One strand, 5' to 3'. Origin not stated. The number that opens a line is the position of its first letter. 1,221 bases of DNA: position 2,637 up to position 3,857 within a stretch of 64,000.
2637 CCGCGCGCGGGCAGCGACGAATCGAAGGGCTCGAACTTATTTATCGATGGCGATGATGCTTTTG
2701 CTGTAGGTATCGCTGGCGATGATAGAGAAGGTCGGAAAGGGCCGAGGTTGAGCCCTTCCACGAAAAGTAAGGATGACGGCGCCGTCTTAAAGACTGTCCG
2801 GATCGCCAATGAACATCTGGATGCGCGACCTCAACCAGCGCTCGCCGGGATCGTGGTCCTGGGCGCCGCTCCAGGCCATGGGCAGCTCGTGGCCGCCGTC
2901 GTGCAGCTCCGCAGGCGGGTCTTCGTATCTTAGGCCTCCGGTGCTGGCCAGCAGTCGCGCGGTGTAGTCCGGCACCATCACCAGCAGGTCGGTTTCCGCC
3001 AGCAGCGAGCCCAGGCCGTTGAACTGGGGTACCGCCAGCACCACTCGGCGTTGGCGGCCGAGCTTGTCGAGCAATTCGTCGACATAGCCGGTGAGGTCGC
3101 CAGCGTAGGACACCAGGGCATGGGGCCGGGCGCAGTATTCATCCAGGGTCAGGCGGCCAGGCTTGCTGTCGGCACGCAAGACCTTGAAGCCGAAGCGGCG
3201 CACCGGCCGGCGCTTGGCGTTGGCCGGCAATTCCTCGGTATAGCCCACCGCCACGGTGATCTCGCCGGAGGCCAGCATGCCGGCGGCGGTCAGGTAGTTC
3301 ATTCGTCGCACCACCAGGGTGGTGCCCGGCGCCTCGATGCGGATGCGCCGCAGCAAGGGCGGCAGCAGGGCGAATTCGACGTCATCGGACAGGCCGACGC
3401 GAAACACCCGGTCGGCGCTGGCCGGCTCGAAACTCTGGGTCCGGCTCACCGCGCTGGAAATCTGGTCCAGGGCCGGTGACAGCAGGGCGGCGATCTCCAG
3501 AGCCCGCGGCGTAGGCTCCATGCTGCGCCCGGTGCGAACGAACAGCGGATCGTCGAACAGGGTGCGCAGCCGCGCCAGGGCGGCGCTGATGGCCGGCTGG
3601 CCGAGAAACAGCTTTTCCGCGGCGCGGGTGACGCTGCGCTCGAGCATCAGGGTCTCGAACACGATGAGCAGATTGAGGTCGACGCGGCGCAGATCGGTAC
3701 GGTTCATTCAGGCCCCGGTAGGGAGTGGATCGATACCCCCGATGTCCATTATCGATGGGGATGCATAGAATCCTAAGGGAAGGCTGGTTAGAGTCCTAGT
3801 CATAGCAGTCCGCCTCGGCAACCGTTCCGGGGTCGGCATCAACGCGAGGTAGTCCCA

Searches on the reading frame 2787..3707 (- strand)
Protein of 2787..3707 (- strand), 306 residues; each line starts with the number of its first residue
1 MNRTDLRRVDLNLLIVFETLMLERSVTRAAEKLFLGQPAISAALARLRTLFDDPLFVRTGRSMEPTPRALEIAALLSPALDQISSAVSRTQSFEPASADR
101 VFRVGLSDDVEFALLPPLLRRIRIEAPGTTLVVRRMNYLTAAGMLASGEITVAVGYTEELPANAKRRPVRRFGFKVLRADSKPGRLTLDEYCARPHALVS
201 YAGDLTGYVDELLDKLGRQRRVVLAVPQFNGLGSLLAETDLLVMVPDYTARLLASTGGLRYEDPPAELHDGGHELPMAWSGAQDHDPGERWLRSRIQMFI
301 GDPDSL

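Call 85: find_encoding_contigs(protein=window:2787-3707:-, flank=10000, max_places=3)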
Protein window:2787-3707:- (306 aa): 1 contig read that carries it; 1 place shown.
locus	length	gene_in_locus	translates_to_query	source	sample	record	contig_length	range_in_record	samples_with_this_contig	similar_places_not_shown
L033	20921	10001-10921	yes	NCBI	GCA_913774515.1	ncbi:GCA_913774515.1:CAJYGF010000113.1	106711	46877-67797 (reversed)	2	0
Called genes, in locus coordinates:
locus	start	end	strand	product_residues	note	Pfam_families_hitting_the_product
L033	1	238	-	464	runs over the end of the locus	PF00672:HAMP (weak), PF26769:HAMP_PhoQ, PF00512:HisKA, PF02518:HATPase_c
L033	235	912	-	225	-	PF00072:Response_reg, PF00486:Trans_reg_C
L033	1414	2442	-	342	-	PF01297:ZnuA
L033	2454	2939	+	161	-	PF01475:FUR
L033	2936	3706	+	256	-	PF00005:ABC_tran, PF13304:AAA_21 (faint)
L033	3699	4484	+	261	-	PF00950:ABC-3, PF01032:FecCD (weak)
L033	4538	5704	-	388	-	PF20706:GT4-conflict (weak), PF00534:Glycos_transf_1, PF13692:Glyco_trans_1_4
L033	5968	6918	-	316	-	PF13379:NMT1_2, PF04069:OpuAC, PF12974:Phosphonate-bd, PF09084:NMT1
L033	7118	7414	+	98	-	PF03795:YCII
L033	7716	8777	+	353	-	PF01757:Acyl_transf_3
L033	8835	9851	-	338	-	PF08240:ADH_N, PF00107:ADH_zinc_N, PF13602:ADH_zinc_N_2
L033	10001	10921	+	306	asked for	PF00126:HTH_1, PF03466:LysR_substrate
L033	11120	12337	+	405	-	PF25917:BSH_RND, PF25919:BSH_CusB (faint), PF25973:BSH_CzcB (weak), PF25881:HH_YBHG (faint), PF25876:HH_MFP_RND (weak), PF25944:Beta-barrel_RND, PF25967:RND-MFP_C, PF25989:YknX_C (weak), +2 more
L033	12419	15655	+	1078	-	PF00873:ACR_tran, PF03176:MMPL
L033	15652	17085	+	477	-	PF02321:OEP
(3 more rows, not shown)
